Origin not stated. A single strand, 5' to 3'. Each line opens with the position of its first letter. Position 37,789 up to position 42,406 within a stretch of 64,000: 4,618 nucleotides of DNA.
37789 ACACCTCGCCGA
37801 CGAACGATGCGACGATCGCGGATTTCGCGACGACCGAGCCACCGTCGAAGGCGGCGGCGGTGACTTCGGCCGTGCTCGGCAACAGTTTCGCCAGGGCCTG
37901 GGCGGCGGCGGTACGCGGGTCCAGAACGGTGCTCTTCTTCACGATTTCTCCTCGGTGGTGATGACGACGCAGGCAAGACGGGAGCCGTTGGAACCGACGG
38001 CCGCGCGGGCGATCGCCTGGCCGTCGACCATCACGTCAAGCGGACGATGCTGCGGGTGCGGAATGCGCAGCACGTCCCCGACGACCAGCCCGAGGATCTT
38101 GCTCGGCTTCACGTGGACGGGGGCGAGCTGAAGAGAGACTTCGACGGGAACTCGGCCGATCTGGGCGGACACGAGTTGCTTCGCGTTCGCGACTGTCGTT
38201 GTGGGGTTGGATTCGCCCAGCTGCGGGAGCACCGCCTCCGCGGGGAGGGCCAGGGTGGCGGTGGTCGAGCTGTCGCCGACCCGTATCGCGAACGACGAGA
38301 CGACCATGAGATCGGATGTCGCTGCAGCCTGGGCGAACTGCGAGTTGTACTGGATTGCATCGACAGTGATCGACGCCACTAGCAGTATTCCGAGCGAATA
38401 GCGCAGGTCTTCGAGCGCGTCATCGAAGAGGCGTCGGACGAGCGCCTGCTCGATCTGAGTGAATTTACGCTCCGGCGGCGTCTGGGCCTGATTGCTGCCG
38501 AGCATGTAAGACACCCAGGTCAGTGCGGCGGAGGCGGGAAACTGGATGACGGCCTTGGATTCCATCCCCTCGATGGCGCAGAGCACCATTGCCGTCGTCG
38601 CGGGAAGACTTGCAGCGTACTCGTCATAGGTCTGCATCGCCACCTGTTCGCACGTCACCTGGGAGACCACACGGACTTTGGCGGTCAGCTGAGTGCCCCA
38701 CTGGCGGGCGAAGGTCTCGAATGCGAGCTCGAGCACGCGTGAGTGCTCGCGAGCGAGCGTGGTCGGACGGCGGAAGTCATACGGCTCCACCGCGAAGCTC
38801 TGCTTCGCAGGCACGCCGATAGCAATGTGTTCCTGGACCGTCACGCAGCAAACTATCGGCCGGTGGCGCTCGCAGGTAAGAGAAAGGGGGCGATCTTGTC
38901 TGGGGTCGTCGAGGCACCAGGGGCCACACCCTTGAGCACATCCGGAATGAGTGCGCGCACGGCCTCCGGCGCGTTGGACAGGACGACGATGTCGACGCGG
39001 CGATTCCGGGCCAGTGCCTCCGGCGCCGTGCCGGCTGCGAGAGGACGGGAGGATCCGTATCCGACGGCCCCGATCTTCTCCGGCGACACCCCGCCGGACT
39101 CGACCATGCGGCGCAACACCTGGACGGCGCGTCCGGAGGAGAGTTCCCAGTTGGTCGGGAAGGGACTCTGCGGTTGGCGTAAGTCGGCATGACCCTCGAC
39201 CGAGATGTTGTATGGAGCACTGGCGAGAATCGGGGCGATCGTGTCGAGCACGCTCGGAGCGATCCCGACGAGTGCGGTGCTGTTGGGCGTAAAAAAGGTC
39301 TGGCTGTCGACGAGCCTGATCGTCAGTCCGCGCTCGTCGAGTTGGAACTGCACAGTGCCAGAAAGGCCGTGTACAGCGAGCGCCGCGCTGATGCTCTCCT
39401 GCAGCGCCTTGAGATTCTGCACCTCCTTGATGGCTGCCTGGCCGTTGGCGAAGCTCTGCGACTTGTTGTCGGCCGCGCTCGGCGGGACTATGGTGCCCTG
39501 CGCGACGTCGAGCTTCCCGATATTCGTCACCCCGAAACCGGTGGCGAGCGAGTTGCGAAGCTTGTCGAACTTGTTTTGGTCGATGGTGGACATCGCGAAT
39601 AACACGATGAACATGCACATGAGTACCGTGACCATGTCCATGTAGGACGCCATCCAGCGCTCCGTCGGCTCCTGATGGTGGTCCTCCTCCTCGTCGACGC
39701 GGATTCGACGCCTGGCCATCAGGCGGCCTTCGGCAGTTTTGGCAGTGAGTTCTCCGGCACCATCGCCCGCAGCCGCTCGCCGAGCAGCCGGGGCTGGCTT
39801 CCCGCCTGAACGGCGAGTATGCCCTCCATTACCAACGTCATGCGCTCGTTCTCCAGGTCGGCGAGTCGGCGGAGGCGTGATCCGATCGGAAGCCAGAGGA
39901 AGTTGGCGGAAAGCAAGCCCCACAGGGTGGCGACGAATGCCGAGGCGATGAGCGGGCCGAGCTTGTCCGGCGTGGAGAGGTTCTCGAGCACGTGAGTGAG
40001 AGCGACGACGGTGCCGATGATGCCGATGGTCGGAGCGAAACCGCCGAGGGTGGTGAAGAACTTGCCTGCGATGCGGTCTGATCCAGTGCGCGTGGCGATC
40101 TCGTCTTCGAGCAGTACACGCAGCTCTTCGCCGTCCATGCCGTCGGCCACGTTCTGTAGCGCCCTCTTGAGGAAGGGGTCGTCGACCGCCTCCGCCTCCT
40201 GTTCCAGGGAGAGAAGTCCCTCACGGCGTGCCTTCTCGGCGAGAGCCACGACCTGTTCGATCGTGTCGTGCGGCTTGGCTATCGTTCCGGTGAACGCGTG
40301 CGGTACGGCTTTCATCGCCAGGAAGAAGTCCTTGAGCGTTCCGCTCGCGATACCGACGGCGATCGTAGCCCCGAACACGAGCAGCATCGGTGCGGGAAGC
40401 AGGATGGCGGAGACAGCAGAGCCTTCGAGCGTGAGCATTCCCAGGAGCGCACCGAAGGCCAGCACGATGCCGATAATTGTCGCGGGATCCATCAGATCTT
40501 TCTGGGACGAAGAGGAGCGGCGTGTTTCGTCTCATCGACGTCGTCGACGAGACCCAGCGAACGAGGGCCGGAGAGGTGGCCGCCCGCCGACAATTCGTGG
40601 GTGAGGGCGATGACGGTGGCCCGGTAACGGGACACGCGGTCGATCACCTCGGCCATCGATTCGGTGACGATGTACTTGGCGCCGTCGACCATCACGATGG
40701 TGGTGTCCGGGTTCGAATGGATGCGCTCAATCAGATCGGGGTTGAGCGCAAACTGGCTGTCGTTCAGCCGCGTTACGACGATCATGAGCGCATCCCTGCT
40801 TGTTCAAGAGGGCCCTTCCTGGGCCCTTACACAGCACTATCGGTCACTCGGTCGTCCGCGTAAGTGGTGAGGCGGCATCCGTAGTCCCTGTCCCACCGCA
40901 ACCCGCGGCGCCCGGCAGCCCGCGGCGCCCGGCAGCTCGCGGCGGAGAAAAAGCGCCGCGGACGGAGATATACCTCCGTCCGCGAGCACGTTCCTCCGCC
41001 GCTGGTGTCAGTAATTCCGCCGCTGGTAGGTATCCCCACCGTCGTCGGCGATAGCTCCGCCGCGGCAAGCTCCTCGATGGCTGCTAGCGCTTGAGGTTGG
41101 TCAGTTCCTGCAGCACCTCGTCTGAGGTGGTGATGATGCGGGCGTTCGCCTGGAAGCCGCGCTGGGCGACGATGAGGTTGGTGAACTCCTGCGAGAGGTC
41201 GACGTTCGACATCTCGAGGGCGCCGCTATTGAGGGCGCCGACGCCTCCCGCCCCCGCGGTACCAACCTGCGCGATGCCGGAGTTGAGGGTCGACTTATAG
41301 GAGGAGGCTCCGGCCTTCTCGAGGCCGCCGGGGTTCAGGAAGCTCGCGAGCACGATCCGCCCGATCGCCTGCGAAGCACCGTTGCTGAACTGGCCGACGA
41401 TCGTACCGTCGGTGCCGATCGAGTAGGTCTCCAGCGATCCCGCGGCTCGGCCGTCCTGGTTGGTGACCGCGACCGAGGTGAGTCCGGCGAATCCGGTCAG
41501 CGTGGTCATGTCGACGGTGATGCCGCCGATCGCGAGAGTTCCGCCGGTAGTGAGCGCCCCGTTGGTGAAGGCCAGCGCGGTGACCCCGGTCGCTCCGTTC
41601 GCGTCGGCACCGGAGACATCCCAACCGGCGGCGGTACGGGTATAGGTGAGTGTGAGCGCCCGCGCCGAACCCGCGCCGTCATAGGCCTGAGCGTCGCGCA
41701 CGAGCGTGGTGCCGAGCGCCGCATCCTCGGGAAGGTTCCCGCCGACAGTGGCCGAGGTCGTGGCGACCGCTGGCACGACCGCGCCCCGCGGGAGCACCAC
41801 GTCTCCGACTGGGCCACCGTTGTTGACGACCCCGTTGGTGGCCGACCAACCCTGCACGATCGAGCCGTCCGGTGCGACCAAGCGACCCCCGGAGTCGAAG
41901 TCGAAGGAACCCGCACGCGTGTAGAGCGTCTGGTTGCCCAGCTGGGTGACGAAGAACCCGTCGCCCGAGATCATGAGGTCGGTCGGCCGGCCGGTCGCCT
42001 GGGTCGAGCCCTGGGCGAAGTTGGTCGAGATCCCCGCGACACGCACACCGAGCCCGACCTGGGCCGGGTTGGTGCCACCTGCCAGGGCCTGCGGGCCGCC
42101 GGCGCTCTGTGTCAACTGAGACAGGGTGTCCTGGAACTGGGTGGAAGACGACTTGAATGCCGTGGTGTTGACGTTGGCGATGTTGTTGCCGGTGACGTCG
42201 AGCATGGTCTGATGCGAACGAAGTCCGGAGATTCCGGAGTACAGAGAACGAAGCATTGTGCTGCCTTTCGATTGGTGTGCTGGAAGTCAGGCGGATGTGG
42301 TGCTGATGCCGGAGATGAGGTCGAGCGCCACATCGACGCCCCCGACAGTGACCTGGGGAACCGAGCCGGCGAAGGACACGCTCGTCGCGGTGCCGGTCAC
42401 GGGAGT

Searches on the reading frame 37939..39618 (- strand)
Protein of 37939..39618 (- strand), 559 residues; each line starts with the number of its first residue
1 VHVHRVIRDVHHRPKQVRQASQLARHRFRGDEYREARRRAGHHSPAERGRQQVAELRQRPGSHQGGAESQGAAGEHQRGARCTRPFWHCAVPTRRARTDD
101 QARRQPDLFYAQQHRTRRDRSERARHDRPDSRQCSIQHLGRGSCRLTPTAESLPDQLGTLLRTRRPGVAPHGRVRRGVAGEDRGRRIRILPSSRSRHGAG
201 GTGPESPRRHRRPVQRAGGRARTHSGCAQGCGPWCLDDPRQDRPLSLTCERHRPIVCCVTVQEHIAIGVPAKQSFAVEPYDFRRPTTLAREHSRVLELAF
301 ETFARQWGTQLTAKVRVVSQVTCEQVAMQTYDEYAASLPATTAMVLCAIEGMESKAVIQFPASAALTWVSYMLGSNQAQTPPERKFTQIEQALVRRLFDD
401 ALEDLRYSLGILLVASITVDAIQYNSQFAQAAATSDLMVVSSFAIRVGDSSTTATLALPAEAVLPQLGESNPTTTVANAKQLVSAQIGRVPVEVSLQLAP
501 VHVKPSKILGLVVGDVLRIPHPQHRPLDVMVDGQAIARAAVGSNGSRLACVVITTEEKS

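Call 92: search_protein_families(library=pfam, proteins=[window:37939-39618:-], max_evalue=0.00001)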
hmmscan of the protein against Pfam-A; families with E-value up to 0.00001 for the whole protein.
window:37939-39618:- (559 aa): 2 families
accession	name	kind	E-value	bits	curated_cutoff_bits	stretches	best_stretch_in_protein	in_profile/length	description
PF02154.20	FliM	-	9e-31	107.7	27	1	280-463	1-185/192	Flagellar motor switch protein FliM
PF01052.25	FliMN_C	-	5e-13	49.2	23.8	1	486-552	2-68/73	Type III flagellar switch regulator (C-ring) FliN C-term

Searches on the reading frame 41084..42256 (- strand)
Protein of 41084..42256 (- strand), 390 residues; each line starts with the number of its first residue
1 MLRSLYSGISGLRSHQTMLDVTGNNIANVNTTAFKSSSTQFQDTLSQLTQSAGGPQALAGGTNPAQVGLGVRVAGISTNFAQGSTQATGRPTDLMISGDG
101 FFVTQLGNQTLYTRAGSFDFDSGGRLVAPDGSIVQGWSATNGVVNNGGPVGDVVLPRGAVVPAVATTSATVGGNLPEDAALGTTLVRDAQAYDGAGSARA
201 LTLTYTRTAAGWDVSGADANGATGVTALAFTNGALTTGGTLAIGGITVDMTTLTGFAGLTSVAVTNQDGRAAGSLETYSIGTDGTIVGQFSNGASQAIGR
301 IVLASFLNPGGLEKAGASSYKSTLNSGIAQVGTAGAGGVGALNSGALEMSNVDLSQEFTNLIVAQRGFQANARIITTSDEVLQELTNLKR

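Call 92: search_protein_families(library=pfam, proteins=[window:41084-42256:-], max_evalue=0.00001)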
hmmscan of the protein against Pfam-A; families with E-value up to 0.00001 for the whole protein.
window:41084-42256:- (390 aa): 3 families
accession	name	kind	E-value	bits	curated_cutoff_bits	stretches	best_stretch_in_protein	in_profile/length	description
PF06429.18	Flg_bbr_C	-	8.6e-18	64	23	1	344-388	2-46/46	Flagellar basal body rod FlgEFG protein C-terminal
PF22692.1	LlgE_F_G_D1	-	2.1e-12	47.4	27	1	95-159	1-51/64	Flagellar hook protein FlgE/F/G D1 domain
PF00460.25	Flg_bb_rod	-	5.3e-08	33.1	20.7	1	5-35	1-31/31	Flagella basal body rod protein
